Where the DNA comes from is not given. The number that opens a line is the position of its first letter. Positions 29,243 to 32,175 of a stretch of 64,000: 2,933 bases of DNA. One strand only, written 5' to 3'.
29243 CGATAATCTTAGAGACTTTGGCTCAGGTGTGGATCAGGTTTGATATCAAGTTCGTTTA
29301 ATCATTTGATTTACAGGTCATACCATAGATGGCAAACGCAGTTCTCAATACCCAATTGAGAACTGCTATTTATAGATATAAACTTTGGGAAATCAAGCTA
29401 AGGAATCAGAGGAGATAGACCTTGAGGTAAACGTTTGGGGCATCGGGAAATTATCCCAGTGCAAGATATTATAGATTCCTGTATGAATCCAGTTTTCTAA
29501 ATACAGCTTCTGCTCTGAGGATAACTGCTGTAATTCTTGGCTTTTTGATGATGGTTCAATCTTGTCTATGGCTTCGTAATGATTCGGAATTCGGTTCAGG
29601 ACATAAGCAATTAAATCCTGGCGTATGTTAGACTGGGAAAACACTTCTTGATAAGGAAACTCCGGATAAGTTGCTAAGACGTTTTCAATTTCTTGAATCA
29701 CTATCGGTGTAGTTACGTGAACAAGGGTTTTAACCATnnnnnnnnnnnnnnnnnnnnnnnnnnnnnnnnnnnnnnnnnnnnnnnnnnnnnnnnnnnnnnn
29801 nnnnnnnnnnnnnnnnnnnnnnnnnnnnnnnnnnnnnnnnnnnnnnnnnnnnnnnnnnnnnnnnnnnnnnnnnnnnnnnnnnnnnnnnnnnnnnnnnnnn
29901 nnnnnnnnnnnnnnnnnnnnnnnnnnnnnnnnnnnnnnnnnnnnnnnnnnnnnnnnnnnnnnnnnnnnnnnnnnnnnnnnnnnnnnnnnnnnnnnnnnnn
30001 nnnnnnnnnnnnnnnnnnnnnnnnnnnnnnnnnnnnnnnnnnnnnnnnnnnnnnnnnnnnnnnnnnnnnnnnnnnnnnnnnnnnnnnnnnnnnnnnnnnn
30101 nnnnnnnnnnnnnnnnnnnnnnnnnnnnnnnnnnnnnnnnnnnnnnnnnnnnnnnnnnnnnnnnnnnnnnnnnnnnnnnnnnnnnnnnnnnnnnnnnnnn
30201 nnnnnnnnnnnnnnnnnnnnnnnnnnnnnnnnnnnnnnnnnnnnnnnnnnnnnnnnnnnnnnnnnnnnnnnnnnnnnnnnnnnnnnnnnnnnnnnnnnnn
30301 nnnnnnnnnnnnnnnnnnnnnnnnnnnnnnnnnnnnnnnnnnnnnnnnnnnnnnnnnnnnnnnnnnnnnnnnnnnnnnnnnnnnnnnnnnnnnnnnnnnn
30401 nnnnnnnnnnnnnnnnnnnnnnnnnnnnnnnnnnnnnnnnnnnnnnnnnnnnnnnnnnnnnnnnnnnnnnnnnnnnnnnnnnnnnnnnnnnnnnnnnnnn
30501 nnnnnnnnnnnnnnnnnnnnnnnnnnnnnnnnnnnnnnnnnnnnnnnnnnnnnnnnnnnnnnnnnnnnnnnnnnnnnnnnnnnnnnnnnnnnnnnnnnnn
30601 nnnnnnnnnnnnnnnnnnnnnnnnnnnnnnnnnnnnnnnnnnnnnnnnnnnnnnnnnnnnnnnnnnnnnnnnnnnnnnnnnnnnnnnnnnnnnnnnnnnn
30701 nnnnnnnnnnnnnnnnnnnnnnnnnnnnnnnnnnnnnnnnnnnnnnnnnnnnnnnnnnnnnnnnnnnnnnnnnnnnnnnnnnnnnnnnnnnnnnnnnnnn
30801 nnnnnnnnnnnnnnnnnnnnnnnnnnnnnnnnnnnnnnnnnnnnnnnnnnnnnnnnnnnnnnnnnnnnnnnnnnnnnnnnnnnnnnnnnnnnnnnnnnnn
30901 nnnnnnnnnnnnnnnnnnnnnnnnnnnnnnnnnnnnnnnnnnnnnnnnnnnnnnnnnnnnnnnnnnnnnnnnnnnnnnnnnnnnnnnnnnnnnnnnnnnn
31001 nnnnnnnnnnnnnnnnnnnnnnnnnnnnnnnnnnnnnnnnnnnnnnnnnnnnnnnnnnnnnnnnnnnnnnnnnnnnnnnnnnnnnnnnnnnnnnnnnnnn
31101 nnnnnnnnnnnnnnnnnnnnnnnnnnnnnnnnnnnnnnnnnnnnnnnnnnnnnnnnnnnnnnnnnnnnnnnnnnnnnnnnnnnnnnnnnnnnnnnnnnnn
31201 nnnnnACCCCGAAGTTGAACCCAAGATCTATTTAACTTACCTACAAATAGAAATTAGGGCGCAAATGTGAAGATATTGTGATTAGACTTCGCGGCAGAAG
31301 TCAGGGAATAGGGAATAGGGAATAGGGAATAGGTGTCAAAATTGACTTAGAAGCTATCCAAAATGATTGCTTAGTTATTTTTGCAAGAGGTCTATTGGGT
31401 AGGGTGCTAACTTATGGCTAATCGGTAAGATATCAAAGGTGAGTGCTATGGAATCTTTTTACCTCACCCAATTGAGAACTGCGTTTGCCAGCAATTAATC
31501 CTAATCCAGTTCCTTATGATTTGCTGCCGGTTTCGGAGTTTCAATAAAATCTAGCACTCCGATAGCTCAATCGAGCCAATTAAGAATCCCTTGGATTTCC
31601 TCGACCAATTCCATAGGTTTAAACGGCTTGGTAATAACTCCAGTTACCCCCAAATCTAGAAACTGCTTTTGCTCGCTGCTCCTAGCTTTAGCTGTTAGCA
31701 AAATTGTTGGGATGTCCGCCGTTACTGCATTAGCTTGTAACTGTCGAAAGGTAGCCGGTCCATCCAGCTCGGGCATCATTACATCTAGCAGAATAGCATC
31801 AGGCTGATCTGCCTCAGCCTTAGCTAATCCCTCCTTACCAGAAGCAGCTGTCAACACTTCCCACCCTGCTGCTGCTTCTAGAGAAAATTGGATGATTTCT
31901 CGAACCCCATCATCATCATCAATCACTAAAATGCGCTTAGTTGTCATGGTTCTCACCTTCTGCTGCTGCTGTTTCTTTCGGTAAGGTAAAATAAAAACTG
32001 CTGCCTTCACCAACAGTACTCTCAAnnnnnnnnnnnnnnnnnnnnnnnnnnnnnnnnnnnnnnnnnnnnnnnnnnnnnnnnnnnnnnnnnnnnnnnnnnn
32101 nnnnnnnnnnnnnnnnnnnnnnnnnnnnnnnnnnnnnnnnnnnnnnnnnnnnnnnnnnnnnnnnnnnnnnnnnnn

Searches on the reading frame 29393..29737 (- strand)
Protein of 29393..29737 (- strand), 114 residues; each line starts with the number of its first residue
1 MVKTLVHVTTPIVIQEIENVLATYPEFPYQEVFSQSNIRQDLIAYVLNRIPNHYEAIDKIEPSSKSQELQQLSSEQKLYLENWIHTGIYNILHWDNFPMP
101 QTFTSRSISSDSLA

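Call 5: search_protein_families(library=pfam, proteins=[window:29393-29737:-], max_evalue=0.01)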
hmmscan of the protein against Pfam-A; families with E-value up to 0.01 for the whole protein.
window:29393-29737:- (114 aa): 1 family
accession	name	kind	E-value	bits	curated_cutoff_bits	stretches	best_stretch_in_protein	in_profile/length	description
PF10719.14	ComFB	-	2.9e-07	30.9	25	1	12-72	7-64/83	Late competence development protein ComFB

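Call 41: search_protein_families(library=ncbifam, proteins=[window:29393-29737:-], max_evalue=0.01)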
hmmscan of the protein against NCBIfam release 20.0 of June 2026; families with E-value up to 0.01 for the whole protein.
window:29393-29737:- (114 aa): 0 families

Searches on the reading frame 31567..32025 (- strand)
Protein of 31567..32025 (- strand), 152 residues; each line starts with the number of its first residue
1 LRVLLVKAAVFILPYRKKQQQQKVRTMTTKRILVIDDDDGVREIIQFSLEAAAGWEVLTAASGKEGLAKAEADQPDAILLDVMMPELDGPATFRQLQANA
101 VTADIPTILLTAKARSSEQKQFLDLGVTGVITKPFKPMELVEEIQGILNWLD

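Call 5: search_protein_families(library=pfam, proteins=[window:31567-32025:-], max_evalue=0.01)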
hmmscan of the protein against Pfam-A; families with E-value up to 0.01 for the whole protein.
window:31567-32025:- (152 aa): 1 family
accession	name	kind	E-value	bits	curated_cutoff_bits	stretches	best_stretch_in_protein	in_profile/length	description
PF00072.30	Response_reg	-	3.9e-26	91.8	30.2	1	32-144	1-110/111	Response regulator receiver domain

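Call 46: search_protein_families(library=pfam, proteins=[window:31567-31947:-], max_evalue=0.0001)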
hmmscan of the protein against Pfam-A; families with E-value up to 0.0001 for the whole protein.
window:31567-31947:- (126 aa): 1 family
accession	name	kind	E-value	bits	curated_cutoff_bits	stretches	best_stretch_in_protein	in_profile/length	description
PF00072.30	Response_reg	-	2.3e-26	92.6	30.2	1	6-118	1-110/111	Response regulator receiver domain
